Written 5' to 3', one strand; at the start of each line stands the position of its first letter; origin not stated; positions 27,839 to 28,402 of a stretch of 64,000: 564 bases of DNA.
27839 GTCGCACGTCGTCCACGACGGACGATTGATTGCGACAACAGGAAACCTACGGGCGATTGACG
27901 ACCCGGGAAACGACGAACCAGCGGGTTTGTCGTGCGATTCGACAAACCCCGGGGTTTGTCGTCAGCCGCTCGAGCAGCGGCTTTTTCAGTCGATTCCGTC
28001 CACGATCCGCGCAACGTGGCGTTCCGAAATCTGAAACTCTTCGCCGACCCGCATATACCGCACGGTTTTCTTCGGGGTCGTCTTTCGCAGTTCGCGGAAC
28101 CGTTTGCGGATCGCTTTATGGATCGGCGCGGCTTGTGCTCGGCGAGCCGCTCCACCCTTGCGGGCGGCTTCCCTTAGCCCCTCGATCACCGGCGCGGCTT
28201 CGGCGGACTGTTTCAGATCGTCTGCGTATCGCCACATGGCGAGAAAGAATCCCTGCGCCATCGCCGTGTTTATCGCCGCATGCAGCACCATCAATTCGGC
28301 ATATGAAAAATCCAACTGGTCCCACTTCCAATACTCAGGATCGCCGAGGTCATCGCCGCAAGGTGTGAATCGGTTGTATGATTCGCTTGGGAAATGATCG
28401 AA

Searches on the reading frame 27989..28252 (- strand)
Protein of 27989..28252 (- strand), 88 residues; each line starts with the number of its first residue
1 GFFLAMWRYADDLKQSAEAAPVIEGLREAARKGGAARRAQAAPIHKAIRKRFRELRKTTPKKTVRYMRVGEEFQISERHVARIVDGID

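Call 85: search_protein_families(library=pfam, proteins=[window:27989-28252:-], max_evalue=10)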
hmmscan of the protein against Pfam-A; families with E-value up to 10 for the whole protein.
seq(88 aa): 2 families
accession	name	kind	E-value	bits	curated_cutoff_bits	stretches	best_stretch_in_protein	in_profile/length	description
PF13565.12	HTH_32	-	0.018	16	33.7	1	23-83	14-72/73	Homeodomain-like domain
PF00745.25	GlutR_dimer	-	0.021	15.6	22.9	1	37-85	18-67/99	Glutamyl-tRNAGlu reductase, dimerisation domain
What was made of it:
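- Tried and rejected: Only a weak HTH_32 hint came back (call 85).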
